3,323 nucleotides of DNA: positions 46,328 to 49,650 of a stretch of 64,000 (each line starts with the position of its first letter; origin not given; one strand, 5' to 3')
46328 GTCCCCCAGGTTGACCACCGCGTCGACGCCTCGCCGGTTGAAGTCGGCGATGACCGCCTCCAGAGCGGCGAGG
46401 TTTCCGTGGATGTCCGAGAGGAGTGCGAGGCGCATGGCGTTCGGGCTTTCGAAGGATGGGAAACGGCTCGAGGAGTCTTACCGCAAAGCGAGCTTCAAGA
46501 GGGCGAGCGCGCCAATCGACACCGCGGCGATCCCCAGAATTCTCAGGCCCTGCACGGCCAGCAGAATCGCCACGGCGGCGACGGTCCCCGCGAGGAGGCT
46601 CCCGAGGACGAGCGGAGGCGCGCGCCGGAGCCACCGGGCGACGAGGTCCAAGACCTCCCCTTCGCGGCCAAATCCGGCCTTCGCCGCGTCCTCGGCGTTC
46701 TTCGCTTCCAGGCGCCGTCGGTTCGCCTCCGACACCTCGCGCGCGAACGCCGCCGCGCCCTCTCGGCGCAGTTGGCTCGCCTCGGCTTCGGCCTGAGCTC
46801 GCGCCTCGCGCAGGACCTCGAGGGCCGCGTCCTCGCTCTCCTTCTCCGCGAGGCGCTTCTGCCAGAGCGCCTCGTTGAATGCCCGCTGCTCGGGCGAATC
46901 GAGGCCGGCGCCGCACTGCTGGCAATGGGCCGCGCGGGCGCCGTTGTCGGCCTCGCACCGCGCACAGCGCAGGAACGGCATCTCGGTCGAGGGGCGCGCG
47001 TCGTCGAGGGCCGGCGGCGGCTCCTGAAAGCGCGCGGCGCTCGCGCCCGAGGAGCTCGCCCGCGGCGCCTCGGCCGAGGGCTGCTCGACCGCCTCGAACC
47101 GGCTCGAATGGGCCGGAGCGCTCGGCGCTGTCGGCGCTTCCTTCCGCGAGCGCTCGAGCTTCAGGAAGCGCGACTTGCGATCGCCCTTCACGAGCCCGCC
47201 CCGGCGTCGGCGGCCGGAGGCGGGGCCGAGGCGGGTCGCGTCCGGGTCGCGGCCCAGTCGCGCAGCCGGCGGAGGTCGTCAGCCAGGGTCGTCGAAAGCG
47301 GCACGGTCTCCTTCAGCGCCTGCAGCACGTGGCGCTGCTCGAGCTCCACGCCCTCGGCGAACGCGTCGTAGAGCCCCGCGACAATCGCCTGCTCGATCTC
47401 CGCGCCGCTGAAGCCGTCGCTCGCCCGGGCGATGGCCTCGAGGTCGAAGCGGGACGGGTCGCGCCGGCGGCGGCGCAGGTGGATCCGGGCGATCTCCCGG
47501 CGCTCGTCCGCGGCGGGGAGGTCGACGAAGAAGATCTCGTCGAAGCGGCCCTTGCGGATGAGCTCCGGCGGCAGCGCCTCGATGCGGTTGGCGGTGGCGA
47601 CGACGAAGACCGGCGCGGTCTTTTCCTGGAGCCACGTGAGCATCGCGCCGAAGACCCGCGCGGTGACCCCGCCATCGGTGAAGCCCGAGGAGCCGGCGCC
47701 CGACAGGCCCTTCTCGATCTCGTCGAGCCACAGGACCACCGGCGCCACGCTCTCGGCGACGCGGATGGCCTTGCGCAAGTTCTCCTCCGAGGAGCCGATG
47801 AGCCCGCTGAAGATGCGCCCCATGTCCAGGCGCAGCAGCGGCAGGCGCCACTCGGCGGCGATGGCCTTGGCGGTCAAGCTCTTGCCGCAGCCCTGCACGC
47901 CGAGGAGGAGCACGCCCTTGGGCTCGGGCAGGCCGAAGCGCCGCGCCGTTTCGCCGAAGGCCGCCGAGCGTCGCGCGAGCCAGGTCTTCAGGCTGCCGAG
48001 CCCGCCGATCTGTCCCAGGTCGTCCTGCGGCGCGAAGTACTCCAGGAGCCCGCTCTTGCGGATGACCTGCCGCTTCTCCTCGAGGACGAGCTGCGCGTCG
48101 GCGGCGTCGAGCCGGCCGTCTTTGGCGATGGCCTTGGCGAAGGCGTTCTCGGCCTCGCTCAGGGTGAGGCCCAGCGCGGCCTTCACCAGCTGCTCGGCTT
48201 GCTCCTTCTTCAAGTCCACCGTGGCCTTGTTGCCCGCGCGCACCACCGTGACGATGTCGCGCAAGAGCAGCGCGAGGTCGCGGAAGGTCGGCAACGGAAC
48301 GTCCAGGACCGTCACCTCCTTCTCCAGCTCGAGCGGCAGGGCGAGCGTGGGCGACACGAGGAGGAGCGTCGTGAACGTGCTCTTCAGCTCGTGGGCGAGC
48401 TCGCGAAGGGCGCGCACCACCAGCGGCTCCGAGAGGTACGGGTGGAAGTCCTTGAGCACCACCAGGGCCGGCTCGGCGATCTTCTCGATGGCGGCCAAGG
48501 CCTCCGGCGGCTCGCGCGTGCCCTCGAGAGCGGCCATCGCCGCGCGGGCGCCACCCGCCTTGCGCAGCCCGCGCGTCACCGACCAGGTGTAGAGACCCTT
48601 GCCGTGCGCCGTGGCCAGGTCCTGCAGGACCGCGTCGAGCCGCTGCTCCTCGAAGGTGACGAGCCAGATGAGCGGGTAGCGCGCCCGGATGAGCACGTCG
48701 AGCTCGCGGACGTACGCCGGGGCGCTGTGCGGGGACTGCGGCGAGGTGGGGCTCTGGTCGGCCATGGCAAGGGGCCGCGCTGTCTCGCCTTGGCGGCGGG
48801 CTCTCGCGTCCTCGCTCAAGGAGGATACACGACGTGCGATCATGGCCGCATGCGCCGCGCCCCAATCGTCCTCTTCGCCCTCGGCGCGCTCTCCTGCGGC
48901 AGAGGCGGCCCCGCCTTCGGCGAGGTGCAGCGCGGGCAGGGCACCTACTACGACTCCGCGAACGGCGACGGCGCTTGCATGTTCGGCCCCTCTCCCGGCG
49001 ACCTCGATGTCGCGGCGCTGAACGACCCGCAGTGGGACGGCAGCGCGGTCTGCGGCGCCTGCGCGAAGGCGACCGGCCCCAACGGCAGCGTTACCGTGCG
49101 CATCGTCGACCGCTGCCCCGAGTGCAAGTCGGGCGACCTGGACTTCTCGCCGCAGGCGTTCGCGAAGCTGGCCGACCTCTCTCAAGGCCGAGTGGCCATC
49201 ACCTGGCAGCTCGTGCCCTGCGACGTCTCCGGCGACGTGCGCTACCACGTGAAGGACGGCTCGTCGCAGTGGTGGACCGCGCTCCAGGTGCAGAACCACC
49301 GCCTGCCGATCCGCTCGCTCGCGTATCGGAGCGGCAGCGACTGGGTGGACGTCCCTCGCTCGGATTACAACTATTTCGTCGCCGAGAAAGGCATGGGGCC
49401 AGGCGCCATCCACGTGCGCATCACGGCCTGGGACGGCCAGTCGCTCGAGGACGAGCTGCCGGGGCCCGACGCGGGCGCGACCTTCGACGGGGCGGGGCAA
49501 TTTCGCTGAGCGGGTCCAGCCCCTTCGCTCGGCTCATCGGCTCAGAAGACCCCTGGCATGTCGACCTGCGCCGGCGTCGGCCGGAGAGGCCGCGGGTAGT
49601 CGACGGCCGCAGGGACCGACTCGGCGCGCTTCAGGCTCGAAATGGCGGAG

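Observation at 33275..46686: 12.6-kb mosaic island bracketed by a near-perfect 390-bp direct repeat that splits an operon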

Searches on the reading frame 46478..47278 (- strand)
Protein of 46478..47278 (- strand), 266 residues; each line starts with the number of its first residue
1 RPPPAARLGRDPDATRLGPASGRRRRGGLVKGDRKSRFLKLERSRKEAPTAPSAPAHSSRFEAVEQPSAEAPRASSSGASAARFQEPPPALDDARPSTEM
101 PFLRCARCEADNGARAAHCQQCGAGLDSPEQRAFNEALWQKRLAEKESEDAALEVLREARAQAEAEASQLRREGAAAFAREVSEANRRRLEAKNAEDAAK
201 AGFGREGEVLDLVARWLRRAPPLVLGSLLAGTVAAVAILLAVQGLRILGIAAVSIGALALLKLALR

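Call 7: search_protein_families(library=pfam, proteins=[window:46478-47278:-], max_evalue=0.01)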
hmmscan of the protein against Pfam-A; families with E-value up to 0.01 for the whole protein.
window:46478-47278:- (266 aa): 1 family
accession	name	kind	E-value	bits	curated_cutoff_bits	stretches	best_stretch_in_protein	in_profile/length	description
PF12773.13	DZR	-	0.0087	16.6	27.3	0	105-126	1-22/45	Double zinc ribbon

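Call 11: find_encoding_contigs(protein=window:46478-47191:-, flank=10000, max_places=10)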
Protein window:46478-47191:- (237 aa): no gene with exactly this product is on record in the collection.

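Call 16: search_protein_families(library=ncbifam, proteins=[window:46478-47191:-], max_evalue=0.01)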
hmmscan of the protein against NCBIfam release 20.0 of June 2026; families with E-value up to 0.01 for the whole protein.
window:46478-47191:- (237 aa): 0 families

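Call 22: find_homologous_proteins(query=window:46478-47191:-)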
Query window:46478-47191:- (237 aa): 8 proteins with E <= 0.001 among 8000 candidates.
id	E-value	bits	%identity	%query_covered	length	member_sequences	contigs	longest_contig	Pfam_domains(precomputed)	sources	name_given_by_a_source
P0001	2.9e-139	480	100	100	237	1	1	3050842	-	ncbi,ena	-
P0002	7.9e-80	286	63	100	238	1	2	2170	-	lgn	-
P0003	7.3e-63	230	60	92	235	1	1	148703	-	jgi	jgi:hypothetical protein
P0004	1.8e-20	92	39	74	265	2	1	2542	-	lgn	-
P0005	2.1e-17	82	35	98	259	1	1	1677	-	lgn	-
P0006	2.5e-14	72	39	69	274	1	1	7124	-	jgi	jgi:hypothetical protein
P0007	2.6e-14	72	39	69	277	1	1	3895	-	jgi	jgi:hypothetical protein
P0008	2.4e-10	59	37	69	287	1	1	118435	-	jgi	jgi:hypothetical protein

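Call 23: find_encoding_contigs(protein=P0001, flank=10000)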
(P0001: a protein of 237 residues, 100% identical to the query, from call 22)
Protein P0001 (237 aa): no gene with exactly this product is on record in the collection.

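Call 24: find_encoding_contigs(protein=P0003, flank=10000)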
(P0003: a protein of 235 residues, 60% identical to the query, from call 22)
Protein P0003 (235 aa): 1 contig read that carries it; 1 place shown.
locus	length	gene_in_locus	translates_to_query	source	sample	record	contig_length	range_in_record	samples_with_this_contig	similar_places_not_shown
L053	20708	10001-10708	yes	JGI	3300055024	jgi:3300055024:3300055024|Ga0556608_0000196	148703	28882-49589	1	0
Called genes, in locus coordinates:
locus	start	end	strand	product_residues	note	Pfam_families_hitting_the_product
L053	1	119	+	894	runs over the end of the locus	PF00690:Cation_ATPase_N, PF00122:E1-E2_ATPase, PF13246:Cation_ATPase, PF00702:Hydrolase, PF12710:HAD (weak), PF08282:Hydrolase_3 (weak), PF00689:Cation_ATPase_C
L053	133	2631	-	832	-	PF08487:VIT, PF13757:VIT_2, PF13768:VWA_3, PF00092:VWA, PF13519:VWA_2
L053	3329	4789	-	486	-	PF07586:HXXSHH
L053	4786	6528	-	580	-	PF07626:PSD3 (faint), PF07637:PSD5, PF07631:PSD4, PF07627:PSCyt3, PF07624:PSD2 (weak)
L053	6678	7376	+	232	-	-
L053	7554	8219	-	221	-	PF03330:DPBB_1 (weak)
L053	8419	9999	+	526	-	PF00004:AAA, PF17862:AAA_lid_3 (weak)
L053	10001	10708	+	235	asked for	-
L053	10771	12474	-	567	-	PF10592:AIPR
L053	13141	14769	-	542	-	PF00512:HisKA, PF02518:HATPase_c, PF00072:Response_reg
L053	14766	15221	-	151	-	-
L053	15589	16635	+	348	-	PF01292:Ni_hydr_CYTB, PF09086:DUF1924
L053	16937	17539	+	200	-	PF09626:DHC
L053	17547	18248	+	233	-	PF00072:Response_reg, PF00486:Trans_reg_C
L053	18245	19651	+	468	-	PF00672:HAMP, PF26769:HAMP_PhoQ (weak), PF00512:HisKA, PF02518:HATPase_c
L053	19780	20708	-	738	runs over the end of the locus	-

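Call 25: find_encoding_contigs(protein=P0008, flank=10000)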
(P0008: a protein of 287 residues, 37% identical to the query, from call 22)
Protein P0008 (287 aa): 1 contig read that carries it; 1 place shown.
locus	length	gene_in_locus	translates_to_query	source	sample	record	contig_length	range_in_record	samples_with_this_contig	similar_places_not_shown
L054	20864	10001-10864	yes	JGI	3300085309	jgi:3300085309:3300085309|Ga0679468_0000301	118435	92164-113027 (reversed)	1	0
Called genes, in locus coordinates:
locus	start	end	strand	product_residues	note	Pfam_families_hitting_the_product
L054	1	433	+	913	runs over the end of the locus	PF00675:Peptidase_M16, PF05193:Peptidase_M16_C, PF00675:Peptidase_M16, PF05193:Peptidase_M16_C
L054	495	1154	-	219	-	PF06175:MiaE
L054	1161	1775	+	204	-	PF14014:DUF4230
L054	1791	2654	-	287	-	PF07920:DUF1684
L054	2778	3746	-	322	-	PF00749:tRNA-synt_1c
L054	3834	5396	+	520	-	PF02446:Glyco_hydro_77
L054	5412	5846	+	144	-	PF00300:His_Phos_1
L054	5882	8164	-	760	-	-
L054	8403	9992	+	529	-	PF00004:AAA, PF17862:AAA_lid_3 (weak)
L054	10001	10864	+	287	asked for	-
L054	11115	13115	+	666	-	PF00456:Transketolase_N, PF02779:Transket_pyr, PF22613:Transketolase_C_1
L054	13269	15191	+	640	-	-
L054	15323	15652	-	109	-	PF00196:GerE (weak)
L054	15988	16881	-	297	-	PF00990:GGDEF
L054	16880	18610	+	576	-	PF00795:CN_hydrolase, PF02540:NAD_synthase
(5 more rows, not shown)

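Call 26: find_encoding_contigs(protein=P0006, flank=10000)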
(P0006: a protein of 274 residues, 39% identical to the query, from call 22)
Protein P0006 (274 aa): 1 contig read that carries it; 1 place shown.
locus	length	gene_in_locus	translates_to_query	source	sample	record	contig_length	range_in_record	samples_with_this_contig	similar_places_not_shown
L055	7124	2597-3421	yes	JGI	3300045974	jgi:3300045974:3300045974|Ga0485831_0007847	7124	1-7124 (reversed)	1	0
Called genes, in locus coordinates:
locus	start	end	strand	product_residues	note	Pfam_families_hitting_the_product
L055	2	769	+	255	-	?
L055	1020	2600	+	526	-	PF00004:AAA, PF17862:AAA_lid_3 (weak)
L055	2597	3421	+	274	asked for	-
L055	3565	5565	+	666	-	PF00456:Transketolase_N, PF02779:Transket_pyr, PF02780:Transketolase_C (weak), PF22613:Transketolase_C_1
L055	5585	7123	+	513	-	?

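Call 27: find_encoding_contigs(protein=P0002, flank=10000)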
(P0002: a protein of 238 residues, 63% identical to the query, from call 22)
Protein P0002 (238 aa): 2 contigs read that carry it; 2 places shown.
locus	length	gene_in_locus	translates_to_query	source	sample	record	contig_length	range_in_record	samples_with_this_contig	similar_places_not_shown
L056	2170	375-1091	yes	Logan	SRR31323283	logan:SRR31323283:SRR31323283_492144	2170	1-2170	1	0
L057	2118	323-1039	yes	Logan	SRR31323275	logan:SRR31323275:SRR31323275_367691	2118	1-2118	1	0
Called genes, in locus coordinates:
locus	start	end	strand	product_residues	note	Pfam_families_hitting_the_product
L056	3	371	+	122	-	?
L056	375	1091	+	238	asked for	-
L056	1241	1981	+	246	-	PF00149:Metallophos, PF12850:Metallophos_2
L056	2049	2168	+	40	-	?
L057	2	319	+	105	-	?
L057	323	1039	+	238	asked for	-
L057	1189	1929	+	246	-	PF00149:Metallophos, PF12850:Metallophos_2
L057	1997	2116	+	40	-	?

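Call 31: list_cluster_members(proteins=[P0001, P0003])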
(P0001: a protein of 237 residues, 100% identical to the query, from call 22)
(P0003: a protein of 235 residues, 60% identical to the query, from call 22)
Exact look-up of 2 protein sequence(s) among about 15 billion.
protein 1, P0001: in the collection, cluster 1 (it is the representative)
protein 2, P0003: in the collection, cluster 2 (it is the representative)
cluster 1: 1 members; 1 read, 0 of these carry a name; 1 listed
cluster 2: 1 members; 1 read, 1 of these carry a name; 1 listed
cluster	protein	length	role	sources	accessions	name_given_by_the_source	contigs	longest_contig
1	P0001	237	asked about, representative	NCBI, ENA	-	-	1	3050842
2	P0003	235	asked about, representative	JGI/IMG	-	hypothetical protein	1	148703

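Call 41: search_protein_families(library=padloc, proteins=[window:46478-47191:-], max_evalue=0.01)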
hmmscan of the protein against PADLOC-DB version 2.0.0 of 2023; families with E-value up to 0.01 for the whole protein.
window:46478-47191:- (237 aa): 0 families

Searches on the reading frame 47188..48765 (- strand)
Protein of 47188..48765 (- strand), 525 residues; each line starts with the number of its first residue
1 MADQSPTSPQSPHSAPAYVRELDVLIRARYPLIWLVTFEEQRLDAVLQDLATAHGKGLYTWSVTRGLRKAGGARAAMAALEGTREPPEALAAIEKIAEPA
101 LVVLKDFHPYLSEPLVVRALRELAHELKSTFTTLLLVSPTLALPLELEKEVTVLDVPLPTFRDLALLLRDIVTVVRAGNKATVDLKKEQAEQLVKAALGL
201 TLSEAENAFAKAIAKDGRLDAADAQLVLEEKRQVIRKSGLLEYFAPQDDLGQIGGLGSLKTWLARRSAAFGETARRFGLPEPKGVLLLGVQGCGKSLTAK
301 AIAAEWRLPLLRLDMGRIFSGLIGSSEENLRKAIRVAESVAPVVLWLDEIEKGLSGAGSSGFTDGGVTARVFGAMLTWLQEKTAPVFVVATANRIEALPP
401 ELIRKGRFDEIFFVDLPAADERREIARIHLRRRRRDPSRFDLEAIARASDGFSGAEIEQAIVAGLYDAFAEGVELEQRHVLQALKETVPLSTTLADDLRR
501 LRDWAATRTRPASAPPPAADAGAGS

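Call 92: find_encoding_contigs(protein=window:47188-48765:-, flank=10000, max_places=6)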
Protein window:47188-48765:- (525 aa): no gene with exactly this product is on record in the collection.

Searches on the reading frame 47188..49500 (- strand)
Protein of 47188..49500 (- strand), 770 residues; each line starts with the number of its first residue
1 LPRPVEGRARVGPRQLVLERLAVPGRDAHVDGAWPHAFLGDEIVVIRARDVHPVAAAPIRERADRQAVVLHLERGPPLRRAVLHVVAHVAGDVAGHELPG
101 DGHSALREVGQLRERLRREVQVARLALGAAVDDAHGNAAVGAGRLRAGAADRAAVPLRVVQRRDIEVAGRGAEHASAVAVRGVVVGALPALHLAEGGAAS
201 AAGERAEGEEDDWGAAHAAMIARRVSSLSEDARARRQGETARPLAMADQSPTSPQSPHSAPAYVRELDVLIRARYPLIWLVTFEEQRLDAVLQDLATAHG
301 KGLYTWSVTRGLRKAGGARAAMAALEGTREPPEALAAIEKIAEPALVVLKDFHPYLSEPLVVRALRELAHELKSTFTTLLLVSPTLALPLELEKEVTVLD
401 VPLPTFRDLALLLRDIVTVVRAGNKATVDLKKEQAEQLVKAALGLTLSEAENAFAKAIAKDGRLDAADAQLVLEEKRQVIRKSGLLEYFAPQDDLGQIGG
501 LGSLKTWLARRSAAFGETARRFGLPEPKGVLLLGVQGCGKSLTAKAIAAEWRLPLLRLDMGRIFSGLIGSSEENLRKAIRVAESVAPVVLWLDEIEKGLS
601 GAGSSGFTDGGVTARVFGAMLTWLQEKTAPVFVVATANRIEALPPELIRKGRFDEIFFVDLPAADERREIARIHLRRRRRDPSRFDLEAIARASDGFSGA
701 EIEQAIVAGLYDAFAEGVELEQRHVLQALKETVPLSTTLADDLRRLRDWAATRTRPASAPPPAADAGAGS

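Call 7: search_protein_families(library=pfam, proteins=[window:47188-49500:-], max_evalue=0.01)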
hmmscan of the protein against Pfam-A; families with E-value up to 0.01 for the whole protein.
window:47188-49500:- (770 aa): 2 families
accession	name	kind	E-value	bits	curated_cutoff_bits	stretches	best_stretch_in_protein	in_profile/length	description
PF00004.35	AAA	-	7.5e-28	98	21.2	1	530-660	1-130/131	ATPase family associated with various cellular activities (AAA)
PF17862.7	AAA_lid_3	-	1.1e-05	25.3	27.2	1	685-717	2-34/45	AAA+ lid domain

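Call 41: search_protein_families(library=padloc, proteins=[window:47188-49500:-], max_evalue=0.01)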
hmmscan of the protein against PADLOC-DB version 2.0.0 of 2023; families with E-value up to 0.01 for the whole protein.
window:47188-49500:- (770 aa): 5 families
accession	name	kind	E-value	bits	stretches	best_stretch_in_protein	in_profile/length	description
PDLC02196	IetA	-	2.8e-22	77.6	1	521-734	116-323/374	-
PDLC02195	IetA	-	1.1e-14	52.5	1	520-708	130-311/395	-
PDLC04232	IetA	-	1.2e-08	32.8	1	520-705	109-288/330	-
PDLC04231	IetA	-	0.00023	19.1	1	528-650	118-237/262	-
PDLC00914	TRIP13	-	0.00059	17.4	0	623-734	181-294/302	TRIP13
